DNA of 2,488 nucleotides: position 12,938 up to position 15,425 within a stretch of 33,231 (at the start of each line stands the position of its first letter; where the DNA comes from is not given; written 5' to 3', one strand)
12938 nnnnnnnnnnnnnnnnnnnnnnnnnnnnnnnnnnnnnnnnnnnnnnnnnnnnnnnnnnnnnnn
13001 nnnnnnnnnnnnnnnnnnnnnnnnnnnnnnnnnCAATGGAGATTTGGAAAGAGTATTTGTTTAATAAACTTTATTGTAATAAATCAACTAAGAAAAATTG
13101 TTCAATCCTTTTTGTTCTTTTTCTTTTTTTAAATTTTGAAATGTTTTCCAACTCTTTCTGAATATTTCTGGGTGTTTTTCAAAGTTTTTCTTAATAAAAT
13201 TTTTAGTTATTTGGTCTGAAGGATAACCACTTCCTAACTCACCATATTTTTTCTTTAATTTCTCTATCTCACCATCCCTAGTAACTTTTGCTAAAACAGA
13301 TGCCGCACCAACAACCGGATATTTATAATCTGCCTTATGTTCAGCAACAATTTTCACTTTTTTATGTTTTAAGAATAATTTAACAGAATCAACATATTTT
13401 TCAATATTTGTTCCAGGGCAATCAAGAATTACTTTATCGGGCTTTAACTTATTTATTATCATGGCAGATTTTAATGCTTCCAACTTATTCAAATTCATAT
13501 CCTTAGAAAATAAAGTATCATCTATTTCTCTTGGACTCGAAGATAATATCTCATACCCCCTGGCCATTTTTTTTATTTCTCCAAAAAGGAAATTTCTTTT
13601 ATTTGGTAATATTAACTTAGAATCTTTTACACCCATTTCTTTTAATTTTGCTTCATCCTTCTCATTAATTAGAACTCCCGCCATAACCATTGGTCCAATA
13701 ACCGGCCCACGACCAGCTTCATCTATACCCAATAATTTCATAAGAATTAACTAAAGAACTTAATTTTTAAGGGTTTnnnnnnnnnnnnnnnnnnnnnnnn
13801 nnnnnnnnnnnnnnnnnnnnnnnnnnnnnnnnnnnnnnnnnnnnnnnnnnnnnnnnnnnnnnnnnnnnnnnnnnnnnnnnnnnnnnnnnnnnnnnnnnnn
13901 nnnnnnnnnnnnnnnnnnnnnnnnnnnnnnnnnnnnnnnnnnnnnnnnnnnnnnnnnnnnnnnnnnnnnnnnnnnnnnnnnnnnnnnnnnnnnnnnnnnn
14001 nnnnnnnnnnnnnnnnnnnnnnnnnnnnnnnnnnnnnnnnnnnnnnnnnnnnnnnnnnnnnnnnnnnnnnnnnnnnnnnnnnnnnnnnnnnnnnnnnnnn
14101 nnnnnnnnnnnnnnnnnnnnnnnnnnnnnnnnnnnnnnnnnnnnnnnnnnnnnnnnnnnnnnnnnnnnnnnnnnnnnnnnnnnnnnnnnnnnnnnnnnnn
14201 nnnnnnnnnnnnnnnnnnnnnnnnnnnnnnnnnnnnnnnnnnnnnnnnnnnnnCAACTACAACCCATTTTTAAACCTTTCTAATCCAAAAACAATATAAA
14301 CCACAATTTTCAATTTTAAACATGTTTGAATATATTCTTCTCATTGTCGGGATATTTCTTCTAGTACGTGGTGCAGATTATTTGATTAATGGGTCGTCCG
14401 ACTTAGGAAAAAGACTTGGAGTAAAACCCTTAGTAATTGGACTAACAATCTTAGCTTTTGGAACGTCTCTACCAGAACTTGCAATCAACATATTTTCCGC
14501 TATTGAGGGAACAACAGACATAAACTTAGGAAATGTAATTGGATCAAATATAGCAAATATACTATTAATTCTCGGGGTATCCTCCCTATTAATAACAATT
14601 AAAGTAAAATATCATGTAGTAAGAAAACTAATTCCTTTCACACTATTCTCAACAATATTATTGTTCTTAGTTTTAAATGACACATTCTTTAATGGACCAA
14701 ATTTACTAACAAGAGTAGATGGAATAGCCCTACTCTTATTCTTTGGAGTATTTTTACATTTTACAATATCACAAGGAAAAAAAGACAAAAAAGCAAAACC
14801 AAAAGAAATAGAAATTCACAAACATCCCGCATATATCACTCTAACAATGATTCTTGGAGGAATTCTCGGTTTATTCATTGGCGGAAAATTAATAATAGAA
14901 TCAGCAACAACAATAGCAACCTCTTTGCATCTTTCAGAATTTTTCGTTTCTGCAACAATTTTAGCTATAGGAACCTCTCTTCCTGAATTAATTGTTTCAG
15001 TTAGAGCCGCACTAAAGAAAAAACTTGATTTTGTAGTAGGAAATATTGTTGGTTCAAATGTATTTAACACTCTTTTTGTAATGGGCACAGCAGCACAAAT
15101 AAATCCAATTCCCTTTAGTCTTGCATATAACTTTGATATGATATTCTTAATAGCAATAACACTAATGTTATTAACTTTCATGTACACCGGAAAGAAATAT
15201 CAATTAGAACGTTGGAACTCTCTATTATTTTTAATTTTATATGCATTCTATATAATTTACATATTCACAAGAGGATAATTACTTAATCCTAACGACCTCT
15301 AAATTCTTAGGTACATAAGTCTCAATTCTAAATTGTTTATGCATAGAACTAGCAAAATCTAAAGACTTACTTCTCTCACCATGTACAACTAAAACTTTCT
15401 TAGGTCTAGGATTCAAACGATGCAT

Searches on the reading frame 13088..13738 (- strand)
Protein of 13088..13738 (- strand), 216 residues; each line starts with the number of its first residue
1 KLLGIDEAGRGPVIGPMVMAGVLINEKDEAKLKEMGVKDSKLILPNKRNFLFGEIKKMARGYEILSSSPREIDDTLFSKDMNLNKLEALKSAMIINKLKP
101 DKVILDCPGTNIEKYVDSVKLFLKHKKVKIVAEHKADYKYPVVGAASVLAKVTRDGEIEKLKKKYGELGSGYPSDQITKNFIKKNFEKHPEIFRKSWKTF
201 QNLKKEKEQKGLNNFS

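Call 50: search_protein_families(library=pfam, proteins=[window:13088-13738:-], max_evalue=0.001)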
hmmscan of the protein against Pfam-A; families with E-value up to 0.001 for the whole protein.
window:13088-13738:- (216 aa): 1 family
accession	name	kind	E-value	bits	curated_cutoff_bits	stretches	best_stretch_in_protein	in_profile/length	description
PF01351.25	RNase_HII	-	6.5e-47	160.4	25.8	1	3-199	1-198/199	Ribonuclease HII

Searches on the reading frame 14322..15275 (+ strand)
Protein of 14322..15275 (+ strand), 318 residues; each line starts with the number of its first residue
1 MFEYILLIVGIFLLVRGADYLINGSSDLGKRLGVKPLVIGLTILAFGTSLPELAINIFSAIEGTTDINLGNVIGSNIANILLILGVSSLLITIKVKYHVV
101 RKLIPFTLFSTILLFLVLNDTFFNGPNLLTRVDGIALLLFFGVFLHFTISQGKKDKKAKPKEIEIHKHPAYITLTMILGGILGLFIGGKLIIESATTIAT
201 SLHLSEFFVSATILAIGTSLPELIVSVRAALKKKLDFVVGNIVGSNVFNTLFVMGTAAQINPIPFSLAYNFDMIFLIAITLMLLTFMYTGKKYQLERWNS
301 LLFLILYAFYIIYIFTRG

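Call 50: search_protein_families(library=pfam, proteins=[window:14322-15275:+], max_evalue=0.001)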
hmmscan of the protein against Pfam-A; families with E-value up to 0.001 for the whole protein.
window:14322-15275:+ (318 aa): 1 family
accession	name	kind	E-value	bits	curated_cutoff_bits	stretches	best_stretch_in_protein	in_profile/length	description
PF01699.29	Na_Ca_ex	-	2.7e-63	212.9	24.9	2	4-149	3-150/151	Sodium/calcium exchanger protein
